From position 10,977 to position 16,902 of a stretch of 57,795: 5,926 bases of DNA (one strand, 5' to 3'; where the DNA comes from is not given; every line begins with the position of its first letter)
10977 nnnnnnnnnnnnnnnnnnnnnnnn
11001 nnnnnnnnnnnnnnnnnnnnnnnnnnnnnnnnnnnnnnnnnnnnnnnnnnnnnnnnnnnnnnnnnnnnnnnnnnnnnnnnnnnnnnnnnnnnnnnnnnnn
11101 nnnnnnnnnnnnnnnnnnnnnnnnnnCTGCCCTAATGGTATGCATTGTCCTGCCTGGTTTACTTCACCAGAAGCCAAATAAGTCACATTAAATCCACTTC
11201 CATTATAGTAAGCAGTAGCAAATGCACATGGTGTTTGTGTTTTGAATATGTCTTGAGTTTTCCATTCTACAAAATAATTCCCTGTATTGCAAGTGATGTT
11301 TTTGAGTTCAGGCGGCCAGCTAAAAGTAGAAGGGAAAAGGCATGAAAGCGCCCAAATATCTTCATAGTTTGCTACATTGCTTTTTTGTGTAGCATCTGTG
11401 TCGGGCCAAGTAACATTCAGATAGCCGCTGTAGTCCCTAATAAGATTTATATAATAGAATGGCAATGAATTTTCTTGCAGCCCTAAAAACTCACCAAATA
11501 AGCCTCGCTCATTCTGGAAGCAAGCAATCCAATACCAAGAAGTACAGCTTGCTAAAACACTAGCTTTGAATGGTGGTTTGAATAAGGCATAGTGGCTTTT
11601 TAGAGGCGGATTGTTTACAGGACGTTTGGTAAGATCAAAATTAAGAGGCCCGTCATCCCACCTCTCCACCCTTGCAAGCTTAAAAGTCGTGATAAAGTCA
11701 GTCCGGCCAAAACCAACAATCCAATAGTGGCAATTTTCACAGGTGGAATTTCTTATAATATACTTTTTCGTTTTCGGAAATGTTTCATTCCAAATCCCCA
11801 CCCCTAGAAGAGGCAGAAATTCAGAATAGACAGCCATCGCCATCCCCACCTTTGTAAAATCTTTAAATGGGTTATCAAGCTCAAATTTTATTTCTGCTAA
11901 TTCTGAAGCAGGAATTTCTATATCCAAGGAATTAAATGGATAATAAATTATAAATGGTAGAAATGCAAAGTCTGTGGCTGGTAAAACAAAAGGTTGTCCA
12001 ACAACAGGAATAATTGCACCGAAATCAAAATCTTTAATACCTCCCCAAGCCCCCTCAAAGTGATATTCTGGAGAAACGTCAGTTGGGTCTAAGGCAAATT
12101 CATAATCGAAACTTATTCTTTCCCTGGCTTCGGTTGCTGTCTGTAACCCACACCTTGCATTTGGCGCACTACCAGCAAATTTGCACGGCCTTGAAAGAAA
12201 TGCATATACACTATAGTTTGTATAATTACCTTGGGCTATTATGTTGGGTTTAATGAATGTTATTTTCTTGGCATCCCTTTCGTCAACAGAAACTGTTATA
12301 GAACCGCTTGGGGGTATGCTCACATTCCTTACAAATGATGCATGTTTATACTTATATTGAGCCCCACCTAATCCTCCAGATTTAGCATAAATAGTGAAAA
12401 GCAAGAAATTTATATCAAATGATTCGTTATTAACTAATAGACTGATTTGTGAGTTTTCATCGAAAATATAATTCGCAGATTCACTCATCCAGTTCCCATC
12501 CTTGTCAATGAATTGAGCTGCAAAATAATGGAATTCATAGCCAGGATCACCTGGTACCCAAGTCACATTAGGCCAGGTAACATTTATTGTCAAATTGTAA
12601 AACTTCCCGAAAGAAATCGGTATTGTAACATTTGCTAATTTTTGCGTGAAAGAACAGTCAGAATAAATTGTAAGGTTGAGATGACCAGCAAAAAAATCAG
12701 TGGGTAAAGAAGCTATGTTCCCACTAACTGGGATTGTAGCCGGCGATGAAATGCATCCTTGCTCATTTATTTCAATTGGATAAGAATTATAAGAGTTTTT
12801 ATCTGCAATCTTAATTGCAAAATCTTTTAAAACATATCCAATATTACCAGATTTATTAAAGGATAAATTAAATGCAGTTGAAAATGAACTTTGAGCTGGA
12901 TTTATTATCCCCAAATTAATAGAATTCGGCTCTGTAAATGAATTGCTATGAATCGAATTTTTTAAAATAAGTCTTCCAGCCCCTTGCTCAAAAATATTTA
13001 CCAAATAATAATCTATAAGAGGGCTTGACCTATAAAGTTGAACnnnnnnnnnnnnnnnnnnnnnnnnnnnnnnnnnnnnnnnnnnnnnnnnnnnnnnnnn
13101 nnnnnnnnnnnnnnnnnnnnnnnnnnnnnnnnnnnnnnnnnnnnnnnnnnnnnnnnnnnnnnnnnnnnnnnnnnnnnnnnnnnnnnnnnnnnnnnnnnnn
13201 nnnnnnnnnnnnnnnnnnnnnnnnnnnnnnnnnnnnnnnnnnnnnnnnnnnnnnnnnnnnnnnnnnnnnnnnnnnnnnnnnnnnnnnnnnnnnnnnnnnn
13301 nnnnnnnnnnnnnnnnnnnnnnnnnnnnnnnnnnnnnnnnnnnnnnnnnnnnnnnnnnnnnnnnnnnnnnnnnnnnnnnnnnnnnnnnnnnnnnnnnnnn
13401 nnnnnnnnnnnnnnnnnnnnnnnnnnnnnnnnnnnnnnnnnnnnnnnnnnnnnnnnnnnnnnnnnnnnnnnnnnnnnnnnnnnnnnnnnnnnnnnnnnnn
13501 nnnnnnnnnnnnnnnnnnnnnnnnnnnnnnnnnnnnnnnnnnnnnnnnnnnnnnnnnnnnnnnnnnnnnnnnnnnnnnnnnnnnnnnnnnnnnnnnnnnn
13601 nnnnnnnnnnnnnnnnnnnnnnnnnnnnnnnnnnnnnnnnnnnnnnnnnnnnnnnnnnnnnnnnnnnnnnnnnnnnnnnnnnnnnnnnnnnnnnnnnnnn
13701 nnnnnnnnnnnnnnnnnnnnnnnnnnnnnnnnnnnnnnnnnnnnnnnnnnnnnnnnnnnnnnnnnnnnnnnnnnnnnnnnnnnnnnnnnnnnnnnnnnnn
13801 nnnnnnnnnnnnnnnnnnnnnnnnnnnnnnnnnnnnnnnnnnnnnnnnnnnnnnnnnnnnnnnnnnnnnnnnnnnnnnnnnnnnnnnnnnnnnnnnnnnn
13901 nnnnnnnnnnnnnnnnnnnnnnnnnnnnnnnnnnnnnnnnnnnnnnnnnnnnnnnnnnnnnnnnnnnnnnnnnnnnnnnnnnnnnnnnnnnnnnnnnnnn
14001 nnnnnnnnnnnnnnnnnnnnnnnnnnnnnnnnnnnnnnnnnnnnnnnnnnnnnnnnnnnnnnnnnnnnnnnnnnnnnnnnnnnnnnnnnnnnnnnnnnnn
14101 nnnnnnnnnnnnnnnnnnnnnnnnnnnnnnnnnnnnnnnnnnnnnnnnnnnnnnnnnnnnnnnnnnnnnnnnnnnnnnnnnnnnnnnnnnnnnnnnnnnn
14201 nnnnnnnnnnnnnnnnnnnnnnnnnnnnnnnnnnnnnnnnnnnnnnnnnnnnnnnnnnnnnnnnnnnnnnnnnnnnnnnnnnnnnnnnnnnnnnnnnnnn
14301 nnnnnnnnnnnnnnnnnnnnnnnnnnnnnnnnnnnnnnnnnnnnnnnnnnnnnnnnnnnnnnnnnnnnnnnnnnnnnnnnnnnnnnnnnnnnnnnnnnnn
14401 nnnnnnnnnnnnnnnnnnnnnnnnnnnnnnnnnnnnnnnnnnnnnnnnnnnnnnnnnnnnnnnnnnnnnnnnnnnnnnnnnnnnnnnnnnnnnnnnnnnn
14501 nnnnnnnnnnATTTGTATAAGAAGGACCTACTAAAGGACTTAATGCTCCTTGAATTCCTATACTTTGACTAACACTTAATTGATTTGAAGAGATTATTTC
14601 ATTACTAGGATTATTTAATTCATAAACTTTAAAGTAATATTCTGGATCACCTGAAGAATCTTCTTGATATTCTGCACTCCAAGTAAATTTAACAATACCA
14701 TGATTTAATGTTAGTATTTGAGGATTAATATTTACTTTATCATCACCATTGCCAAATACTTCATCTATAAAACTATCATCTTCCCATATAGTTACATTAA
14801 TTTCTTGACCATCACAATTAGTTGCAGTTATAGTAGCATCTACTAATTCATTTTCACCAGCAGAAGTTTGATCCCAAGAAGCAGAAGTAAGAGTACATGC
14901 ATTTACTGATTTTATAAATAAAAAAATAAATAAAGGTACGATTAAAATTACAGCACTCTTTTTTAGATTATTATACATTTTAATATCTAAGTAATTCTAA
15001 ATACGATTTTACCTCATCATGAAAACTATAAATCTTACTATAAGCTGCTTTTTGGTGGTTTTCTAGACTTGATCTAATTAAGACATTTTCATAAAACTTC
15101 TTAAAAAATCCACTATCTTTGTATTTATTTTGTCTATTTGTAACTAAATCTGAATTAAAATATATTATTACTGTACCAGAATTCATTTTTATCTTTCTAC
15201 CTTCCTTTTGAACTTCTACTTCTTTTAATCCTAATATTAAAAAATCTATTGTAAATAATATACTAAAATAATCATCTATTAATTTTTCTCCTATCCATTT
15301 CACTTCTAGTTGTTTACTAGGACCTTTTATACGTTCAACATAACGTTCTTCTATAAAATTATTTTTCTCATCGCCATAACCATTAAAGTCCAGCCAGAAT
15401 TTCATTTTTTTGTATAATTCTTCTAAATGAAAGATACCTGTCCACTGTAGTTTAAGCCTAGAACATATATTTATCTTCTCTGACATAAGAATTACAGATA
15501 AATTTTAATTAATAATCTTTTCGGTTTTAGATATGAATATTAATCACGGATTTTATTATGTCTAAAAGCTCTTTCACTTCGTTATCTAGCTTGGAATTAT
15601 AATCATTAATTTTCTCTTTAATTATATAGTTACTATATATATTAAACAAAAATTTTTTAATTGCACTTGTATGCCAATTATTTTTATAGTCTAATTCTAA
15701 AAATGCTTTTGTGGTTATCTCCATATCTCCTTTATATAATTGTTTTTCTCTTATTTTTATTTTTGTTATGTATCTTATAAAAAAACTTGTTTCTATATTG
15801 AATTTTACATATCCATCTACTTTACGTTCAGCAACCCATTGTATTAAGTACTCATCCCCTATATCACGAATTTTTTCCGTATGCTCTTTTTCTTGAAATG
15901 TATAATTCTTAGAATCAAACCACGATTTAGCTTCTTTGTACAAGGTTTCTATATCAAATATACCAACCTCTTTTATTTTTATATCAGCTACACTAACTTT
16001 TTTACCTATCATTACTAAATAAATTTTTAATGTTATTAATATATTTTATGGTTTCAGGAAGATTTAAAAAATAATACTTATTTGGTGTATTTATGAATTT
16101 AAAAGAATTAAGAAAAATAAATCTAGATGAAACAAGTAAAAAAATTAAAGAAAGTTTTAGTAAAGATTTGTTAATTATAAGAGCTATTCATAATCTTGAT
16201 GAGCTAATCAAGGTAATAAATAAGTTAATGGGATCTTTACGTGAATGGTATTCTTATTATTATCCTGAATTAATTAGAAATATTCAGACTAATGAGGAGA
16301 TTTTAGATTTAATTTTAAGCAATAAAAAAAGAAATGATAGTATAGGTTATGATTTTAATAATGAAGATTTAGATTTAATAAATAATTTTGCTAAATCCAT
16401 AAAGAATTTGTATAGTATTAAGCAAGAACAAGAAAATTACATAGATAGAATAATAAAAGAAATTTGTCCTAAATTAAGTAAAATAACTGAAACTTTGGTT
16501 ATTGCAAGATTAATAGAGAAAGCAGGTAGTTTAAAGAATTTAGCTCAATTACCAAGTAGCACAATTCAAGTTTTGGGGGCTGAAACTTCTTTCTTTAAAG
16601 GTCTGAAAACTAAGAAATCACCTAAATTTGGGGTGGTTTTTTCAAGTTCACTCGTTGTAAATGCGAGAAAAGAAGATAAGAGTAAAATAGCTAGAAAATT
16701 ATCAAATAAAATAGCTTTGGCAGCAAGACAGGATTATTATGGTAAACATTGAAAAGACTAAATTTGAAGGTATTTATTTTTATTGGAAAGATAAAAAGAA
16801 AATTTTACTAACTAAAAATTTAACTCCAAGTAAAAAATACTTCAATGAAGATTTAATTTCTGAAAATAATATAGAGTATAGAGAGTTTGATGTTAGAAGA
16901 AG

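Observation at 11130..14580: In-frame compositional mosaic: a GC-richer block of about 3.4 kb inside the AT-rich 2,212-codon protease gene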

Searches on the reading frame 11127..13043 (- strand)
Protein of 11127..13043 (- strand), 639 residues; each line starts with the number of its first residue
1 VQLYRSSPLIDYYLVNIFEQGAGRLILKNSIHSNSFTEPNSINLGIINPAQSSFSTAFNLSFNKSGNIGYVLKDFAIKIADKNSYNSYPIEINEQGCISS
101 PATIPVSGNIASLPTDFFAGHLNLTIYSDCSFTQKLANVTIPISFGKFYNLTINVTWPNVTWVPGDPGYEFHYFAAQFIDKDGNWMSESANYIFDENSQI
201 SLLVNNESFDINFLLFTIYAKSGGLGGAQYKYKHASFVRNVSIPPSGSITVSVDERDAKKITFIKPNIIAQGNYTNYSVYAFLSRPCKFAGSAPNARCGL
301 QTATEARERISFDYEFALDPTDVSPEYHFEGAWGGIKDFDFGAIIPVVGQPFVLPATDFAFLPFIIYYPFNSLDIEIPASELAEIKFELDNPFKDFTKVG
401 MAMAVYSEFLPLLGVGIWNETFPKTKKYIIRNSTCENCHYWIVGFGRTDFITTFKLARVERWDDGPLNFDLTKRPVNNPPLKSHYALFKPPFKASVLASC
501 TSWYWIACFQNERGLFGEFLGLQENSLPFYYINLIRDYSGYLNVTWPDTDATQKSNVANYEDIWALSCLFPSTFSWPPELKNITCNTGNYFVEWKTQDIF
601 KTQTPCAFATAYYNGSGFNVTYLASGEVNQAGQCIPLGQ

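Call 68: search_protein_families(library=pfam, proteins=[window:11127-13043:-], max_evalue=0.5)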
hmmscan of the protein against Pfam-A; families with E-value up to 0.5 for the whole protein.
window:11127-13043:- (639 aa): 0 families

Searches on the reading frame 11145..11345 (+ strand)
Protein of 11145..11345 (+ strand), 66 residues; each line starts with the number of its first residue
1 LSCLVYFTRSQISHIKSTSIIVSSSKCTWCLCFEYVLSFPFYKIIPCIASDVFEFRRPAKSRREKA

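Call 72: search_protein_families(library=pfam, proteins=[window:11145-11345:+], max_evalue=0.1)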
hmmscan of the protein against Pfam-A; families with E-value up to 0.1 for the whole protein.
window:11145-11345:+ (66 aa): 0 families

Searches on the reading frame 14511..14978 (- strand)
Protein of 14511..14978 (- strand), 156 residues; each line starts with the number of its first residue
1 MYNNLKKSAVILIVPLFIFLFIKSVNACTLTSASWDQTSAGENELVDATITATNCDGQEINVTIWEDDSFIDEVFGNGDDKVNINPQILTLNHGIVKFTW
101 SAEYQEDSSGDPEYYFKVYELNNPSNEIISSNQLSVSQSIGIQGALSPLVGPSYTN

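Call 56: search_protein_representatives(protein=window:14511-14978:-)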
Query: 156 residues. Proteins with E-value up to 0.001 (for the whole library): 443; up to 1e-10: 122; up to 1e-30: 9. The best 150 are listed.
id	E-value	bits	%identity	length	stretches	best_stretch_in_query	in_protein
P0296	2.2e-62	226.0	42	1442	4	25-138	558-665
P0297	7.4e-38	146.4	40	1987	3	27-132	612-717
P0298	8.7e-37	143.0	41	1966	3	25-117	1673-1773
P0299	1.2e-36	142.5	43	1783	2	22-133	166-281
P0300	1.2e-35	139.3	41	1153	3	26-137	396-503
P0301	5.7e-35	137.1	39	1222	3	27-132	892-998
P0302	2.7e-33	131.6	43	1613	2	26-141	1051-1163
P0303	5.5e-32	127.4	43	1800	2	25-118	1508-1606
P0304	7.5e-31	123.7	39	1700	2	26-134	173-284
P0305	7.8e-30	120.4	35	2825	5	26-118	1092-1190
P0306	1.1e-29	119.9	41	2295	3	26-118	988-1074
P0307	5.3e-28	114.4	42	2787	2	26-139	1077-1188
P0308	7.6e-28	113.9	47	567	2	27-139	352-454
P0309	9.5e-27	110.4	40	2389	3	25-123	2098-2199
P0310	1.4e-26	109.8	37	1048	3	25-130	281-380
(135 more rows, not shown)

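Call 57: search_protein_families(library=pfam, proteins=[P0296, P0297, P0299, P0300, P0301, P0304], max_evalue=0.001)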
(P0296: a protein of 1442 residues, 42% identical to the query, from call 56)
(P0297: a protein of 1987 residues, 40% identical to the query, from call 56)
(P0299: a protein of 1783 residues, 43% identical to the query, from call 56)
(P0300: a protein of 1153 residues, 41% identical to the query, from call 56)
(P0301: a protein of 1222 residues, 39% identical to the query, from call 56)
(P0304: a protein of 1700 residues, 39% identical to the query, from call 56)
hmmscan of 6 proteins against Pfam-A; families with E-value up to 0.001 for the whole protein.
P0296 (1442 aa): 2 families
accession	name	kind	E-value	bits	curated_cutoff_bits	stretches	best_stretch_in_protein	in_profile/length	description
PF13385.13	Laminin_G_3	-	1.3e-13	51.8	27.6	1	1266-1396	19-150/151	Concanavalin A-like lectin/glucanases superfamily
PF13948.11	DUF4215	-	0.00064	20.4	27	0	801-840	2-43/47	Domain of unknown function (DUF4215)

P0297 (1987 aa): 2 families
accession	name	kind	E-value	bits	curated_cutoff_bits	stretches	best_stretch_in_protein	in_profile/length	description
PF13385.13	Laminin_G_3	-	6.3e-24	85.3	27.6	1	1552-1699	6-151/151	Concanavalin A-like lectin/glucanases superfamily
PF22633.2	F5_F8_type_C_2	-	9e-05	23.5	27.8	1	478-581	1-90/91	NedA-like, galactose-binding domain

P0299 (1783 aa): 3 families
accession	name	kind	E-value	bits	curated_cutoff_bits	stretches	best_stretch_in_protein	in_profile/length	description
PF11617.13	Cu-binding_MopE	-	1.1e-27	96.3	27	3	887-916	1-30/30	Putative metal-binding motif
PF00963.24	Cohesin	-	7.9e-16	59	24.1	2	27-166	5-139/139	Cohesin domain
PF00526.23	Dicty_CTDC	-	0.00037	20.7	27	1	1283-1304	2-23/24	Dictyostelium (slime mold) repeat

P0300 (1153 aa): 1 family
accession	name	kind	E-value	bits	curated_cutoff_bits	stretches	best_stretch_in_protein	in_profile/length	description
PF13948.11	DUF4215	-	1.4e-08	35.3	27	1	507-535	19-46/47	Domain of unknown function (DUF4215)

P0301 (1222 aa): 5 families
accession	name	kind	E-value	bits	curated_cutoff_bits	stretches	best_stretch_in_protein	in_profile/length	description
PF13385.13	Laminin_G_3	-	1.3e-28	100.5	27.6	1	673-838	4-150/151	Concanavalin A-like lectin/glucanases superfamily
PF08309.17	LVIVD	-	4.3e-19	68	20.2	3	1169-1204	4-38/42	LVIVD repeat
PF11617.13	Cu-binding_MopE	-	2e-08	34.8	27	1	304-333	1-30/30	Putative metal-binding motif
PF02973.23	Sialidase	-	0.00025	21.1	26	1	767-845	108-188/189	Sialidase, N-terminal domain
PF00354.24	Pentaxin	-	0.00054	20.1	25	0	686-846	20-171/194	Pentaxin family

P0304 (1700 aa): 2 families
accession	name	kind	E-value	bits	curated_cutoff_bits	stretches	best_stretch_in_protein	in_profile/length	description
PF11617.13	Cu-binding_MopE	-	4.1e-48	161.7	27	5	1368-1395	1-27/30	Putative metal-binding motif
PF00963.24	Cohesin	-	3.8e-18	66.5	24.1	2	299-420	5-128/139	Cohesin domain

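Call 68: search_protein_families(library=pfam, proteins=[window:14511-14978:-], max_evalue=0.5)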
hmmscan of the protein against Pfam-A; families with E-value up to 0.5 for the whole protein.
window:14511-14978:- (156 aa): 1 family
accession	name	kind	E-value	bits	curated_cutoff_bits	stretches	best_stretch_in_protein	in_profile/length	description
PF24816.2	Ig_CFAP65__9th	-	0.042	14.3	24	1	89-138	76-125/170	Cilia- and flagella-associated protein 65-like, Ig-like domain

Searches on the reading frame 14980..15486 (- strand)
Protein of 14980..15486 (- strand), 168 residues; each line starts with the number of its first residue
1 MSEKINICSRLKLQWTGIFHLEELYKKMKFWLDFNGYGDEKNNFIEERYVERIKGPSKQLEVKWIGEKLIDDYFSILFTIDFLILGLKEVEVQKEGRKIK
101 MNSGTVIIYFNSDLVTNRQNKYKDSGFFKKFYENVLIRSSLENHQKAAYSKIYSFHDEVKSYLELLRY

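Call 24: search_protein_families(library=pfam, proteins=[window:14980-15486:-], max_evalue=0.001)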
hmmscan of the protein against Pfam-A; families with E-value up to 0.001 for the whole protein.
window:14980-15486:- (168 aa): 0 families

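Call 58: find_encoding_contigs(protein=window:14980-15486:-, flank=10000, max_places=10)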
Protein window:14980-15486:- (168 aa): 5 contigs read that carry it; 5 places shown.
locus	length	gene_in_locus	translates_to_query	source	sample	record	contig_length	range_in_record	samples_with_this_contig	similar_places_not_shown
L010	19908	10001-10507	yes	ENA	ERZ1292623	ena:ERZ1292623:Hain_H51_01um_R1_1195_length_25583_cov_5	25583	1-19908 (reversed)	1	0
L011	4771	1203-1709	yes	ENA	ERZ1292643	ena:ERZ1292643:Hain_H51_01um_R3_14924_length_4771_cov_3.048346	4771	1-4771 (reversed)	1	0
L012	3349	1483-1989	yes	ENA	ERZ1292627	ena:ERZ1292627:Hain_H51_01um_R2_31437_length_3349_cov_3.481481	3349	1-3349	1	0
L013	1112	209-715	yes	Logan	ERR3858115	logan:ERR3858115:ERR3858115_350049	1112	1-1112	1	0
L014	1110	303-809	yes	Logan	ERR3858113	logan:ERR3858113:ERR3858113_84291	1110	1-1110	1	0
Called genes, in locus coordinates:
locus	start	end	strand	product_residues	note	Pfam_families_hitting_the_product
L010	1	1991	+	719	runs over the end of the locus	-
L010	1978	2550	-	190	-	PF02577:BFN_dom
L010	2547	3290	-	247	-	PF05362:Lon_C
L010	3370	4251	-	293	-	-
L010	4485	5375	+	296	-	-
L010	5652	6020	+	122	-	PF02585:PIG-L (weak)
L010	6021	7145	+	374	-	PF13439:Glyco_transf_4, PF00534:Glycos_transf_1, PF13692:Glyco_trans_1_4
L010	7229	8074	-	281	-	PF02457:DAC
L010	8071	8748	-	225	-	PF01269:Fibrillarin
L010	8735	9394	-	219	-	PF01798:Nop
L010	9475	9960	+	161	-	-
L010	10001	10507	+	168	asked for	-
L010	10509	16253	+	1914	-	-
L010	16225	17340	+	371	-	-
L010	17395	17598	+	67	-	PF00584:SecE (weak)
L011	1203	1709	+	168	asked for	-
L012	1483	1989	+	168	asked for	-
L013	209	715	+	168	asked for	-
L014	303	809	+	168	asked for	-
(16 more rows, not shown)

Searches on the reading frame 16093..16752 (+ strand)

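Call 24: search_protein_families(library=pfam, proteins=[window:16093-16752:+], max_evalue=0.001)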
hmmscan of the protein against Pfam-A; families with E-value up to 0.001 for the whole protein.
window:16093-16752:+ (219 aa): 1 family
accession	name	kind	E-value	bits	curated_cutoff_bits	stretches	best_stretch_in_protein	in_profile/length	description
PF01798.23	Nop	-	4.4e-43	147.8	25.4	1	81-217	72-208/228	snoRNA binding domain, fibrillarin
